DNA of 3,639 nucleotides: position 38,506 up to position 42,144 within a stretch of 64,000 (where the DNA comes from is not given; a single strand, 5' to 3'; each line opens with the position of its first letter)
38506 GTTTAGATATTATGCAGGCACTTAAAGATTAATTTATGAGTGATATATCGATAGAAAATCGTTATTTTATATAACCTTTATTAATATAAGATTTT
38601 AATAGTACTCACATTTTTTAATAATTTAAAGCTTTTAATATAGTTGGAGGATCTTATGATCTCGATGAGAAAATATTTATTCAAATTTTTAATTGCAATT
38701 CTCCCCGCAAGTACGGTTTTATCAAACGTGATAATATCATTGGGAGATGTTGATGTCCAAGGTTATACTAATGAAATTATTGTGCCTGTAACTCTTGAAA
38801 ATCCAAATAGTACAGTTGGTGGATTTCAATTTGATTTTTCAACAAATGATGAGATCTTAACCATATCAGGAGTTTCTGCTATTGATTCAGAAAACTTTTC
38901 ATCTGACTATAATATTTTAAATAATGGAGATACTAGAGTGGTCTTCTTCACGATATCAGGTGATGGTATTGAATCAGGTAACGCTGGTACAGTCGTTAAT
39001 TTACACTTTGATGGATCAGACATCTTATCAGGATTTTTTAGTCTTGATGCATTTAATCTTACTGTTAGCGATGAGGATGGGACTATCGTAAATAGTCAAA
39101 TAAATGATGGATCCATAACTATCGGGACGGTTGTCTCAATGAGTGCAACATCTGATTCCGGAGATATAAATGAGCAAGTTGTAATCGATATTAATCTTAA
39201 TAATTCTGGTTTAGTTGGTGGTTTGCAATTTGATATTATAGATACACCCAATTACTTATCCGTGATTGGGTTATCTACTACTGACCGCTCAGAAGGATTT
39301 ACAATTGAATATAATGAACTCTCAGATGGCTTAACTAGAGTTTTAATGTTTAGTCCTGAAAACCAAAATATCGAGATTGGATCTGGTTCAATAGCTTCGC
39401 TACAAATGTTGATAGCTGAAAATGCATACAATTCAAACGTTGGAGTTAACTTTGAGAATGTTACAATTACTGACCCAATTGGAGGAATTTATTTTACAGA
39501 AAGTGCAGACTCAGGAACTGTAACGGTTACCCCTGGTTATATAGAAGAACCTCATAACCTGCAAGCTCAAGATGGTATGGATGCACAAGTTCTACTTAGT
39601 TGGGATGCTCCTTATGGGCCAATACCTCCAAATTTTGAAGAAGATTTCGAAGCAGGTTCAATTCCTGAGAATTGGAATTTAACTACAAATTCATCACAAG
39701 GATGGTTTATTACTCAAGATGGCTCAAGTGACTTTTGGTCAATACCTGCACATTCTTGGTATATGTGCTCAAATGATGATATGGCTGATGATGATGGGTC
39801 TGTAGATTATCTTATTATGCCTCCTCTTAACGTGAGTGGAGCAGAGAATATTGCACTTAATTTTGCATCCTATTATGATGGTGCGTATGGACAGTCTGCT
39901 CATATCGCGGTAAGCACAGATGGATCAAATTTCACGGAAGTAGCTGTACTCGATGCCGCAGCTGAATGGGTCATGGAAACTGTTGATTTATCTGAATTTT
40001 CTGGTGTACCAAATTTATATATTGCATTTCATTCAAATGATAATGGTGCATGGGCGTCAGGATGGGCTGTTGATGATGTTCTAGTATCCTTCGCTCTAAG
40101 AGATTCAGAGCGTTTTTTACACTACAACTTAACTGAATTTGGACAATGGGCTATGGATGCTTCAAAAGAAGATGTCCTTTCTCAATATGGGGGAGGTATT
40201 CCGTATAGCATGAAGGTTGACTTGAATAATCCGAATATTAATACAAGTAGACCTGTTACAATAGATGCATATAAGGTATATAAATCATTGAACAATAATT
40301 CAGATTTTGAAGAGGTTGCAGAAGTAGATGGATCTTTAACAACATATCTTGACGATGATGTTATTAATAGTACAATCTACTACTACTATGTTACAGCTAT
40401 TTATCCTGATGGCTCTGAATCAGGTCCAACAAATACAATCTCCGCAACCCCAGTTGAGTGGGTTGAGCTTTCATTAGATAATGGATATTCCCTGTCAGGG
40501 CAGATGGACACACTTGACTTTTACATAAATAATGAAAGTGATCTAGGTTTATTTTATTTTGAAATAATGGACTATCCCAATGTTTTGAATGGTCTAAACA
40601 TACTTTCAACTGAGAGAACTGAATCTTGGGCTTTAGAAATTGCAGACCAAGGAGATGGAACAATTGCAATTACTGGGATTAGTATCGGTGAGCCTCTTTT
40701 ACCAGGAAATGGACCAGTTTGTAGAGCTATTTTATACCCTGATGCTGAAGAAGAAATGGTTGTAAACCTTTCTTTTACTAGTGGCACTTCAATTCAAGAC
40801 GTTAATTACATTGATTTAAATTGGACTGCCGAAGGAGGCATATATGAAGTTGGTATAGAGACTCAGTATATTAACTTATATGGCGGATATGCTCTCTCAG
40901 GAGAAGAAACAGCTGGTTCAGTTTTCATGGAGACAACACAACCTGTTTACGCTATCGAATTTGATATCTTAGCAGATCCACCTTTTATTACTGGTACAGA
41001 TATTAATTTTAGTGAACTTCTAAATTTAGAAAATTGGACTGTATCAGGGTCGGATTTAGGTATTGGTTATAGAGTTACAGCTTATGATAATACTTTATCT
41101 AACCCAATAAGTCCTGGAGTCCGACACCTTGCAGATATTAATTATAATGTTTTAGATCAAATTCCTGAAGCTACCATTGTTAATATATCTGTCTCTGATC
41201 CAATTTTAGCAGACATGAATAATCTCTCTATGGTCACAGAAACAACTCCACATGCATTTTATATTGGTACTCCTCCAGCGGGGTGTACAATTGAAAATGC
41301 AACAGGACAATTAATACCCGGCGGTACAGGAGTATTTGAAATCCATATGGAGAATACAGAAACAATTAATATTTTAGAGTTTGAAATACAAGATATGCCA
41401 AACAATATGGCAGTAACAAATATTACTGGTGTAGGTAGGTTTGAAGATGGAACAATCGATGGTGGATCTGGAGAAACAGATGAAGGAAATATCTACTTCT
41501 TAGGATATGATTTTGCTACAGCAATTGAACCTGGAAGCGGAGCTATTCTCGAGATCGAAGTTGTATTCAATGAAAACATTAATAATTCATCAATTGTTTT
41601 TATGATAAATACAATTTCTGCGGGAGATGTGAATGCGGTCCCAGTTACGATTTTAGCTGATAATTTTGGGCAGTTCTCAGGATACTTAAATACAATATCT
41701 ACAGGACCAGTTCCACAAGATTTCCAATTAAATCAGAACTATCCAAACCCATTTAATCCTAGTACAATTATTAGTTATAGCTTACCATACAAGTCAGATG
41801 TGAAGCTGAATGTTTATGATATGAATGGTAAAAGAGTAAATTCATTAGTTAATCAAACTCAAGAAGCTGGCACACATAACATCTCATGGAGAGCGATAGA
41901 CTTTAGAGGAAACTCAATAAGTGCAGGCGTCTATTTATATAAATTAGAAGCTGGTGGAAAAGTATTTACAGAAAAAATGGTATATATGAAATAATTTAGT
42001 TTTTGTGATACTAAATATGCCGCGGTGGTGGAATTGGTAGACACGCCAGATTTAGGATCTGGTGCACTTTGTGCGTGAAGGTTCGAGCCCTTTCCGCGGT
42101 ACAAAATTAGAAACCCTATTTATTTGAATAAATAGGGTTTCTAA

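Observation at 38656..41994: Multi-cohesin-like T9SS-exported scaffold in the same window as a dockerin-tagged lipase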

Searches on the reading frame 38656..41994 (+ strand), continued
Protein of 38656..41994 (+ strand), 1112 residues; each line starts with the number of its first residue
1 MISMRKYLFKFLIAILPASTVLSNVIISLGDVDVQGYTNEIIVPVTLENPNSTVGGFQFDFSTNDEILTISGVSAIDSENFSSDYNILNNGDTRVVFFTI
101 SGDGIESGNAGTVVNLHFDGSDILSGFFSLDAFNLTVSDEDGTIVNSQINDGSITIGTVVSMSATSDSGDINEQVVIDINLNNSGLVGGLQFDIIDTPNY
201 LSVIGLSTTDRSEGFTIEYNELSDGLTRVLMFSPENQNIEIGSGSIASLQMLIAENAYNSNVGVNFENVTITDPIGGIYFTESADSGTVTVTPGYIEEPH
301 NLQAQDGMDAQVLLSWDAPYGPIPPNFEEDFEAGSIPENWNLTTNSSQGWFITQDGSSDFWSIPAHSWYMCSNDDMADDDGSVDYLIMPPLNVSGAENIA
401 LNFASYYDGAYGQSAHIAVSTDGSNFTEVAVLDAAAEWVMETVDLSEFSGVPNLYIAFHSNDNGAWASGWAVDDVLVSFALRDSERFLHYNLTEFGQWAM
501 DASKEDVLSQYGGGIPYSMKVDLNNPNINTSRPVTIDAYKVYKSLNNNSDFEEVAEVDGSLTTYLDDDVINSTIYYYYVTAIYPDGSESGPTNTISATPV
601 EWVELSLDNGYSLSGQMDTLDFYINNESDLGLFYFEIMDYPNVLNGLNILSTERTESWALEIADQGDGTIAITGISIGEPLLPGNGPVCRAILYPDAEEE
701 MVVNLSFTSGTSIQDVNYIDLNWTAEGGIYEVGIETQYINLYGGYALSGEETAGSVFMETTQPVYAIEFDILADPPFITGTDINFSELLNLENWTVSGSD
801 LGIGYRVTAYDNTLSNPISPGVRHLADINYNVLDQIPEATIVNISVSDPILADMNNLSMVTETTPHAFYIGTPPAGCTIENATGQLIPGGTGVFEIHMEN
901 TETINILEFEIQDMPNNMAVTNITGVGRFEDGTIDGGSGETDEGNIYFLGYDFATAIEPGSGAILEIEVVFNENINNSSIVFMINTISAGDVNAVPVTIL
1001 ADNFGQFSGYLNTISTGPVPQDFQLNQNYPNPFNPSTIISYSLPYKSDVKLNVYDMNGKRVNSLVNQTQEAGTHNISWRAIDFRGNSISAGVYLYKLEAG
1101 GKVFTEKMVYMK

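Call 52: search_protein_families(library=pfam, proteins=[L002:8122-8952:-, L010:3212-5200:+, L045:7940-10306:+, L039:2-2314:+, L050:17085-19835:+, L050:10323-13307:+], max_evalue=0.01)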
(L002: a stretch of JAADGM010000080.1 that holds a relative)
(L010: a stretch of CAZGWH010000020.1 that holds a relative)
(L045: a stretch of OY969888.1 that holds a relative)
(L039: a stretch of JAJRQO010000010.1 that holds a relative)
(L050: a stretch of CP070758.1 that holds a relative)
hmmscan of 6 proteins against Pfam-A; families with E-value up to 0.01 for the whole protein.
L002:8122-8952:- (277 aa): 1 family
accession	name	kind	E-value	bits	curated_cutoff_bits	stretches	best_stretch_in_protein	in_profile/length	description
PF00404.24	Dockerin_1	-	2.2e-09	37.8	22.9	1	218-268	2-52/57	Dockerin type I domain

L010:3212-5200:+ (663 aa): 0 families

L045:7940-10306:+ (789 aa): 5 families
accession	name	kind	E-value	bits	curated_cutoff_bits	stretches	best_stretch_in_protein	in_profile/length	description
PF06739.17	SBBP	-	1.3e-22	79.9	20.5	3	170-198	4-32/38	Beta-propeller repeat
PF00404.24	Dockerin_1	-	3.8e-13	49.9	22.9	1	493-548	1-56/57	Dockerin type I domain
PF13860.13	FlgD_ig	-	1.1e-11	45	27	1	723-776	22-75/79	FlgD Ig-like domain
PF18962.6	Por_Secre_tail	-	3.5e-08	34.1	27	1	706-786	2-74/75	Secretion system C-terminal sorting domain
PF13585.12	CHU_C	-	1.6e-05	25.4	27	1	720-784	23-81/86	CHU_C Type IX secretion signal domain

L039:2-2314:+ (771 aa): 7 families
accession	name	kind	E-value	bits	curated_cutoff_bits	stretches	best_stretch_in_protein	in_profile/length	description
PF17963.7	Big_9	-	1.2e-17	65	23.6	3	118-196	1-78/89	Bacterial Ig domain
PF00630.25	Filamin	-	6e-07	30.7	26.9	0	327-379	23-80/93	Filamin/ABP280 repeat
PF17892.7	Cadherin_5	-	9.3e-06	25.8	26.5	0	138-195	28-84/98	Cadherin-like domain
PF05345.18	He_PIG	-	3.6e-05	24.5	24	1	525-606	10-96/96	Putative Ig domain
PF00404.24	Dockerin_1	-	0.00012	22.6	22.9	1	709-762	2-56/57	Dockerin type I domain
PF18911.6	PKD_4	-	0.00046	20.6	27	0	567-604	46-84/85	PKD domain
PF00801.26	PKD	-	0.00095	19.6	23.5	0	528-600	11-76/80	PKD domain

L050:17085-19835:+ (917 aa): 9 families
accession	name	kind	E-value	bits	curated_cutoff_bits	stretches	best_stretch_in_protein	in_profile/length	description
PF13385.13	Laminin_G_3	-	2e-26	93.4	27.6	1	410-574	1-150/151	Concanavalin A-like lectin/glucanases superfamily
PF00404.24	Dockerin_1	-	3.4e-09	37.2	22.9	1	728-782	2-56/57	Dockerin type I domain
PF18911.6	PKD_4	-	1.7e-08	34.8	27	1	326-391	12-76/85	PKD domain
PF18962.6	Por_Secre_tail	-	9.7e-07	29.4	27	1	840-913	3-73/75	Secretion system C-terminal sorting domain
PF07676.18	PD40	-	1.1e-06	28.8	20.9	0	126-152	7-32/38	WD40-like Beta Propeller Repeat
PF00801.26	PKD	-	1.5e-06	28.6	23.5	1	325-388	8-70/80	PKD domain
PF02412.23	TSP_3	-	3.3e-06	27.1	25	1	632-653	15-36/36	Thrombospondin type 3 repeat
PF13860.13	FlgD_ig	-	0.0022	18.4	27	1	846-898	9-69/79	FlgD Ig-like domain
PF23518.1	WW_2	-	0.0025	17.8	27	0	133-145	14-26/36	WW domain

L050:10323-13307:+ (995 aa): 9 families
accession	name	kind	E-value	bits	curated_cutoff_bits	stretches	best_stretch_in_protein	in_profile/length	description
PF13517.12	FG-GAP_3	-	1.7e-42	144.3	26.9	6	213-272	1-60/61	FG-GAP-like repeat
PF13385.13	Laminin_G_3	-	1.6e-26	93.7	27.6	1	480-644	2-151/151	Concanavalin A-like lectin/glucanases superfamily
PF18911.6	PKD_4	-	3.5e-08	33.8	27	1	402-466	18-82/85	PKD domain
PF00404.24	Dockerin_1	-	6.8e-08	33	22.9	1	797-852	2-57/57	Dockerin type I domain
PF13860.13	FlgD_ig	-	3.6e-07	30.5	27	1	927-979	19-72/79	FlgD Ig-like domain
PF00801.26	PKD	-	7.9e-06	26.2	23.5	1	395-455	8-68/80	PKD domain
PF13585.12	CHU_C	-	1.2e-05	25.7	27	1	916-982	13-72/86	CHU_C Type IX secretion signal domain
PF18962.6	Por_Secre_tail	-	9.8e-05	23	27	1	909-992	2-74/75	Secretion system C-terminal sorting domain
PF01839.29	FG-GAP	-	0.0023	18.2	22.1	1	357-373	6-22/37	FG-GAP repeat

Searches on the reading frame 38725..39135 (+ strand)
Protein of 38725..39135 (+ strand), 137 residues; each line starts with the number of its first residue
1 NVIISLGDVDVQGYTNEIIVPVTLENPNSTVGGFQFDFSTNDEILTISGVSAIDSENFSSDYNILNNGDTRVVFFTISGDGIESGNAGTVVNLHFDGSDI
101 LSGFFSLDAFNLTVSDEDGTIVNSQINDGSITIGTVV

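Call 67: search_protein_families(library=pfam, proteins=[window:38725-39135:+], max_evalue=10)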
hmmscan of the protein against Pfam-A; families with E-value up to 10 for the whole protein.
window:38725-39135:+ (137 aa): 2 families
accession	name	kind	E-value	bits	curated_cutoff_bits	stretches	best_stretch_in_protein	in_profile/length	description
PF00963.24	Cohesin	-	1.1e-08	35.8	24.1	1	17-133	15-139/139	Cohesin domain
PF22479.2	Pam3_gp18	-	0.11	13.4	24.2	1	28-96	31-99/101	Cyanophage baseplate Pam3 plug gp18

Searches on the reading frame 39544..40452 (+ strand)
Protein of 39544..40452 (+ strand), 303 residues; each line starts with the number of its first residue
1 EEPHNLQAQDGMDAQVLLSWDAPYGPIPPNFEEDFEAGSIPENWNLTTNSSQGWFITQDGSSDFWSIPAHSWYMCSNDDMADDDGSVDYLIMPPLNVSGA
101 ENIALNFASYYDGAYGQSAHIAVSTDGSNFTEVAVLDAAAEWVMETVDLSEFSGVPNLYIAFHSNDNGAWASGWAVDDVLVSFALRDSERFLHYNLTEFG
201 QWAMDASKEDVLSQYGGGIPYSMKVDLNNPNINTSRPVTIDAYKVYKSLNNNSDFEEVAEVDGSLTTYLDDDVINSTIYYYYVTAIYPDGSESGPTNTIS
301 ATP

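Call 67: search_protein_families(library=pfam, proteins=[window:39544-40452:+], max_evalue=10)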
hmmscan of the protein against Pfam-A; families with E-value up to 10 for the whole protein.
window:39544-40452:+ (303 aa): 2 families
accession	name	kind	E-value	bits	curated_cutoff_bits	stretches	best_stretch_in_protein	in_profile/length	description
PF00754.31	F5_F8_type_C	-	0.0098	16.5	28.2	1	113-166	60-114/127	F5/8 type C domain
PF00041.27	fn3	-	0.023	15.4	25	1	2-27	2-29/84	Fibronectin type III domain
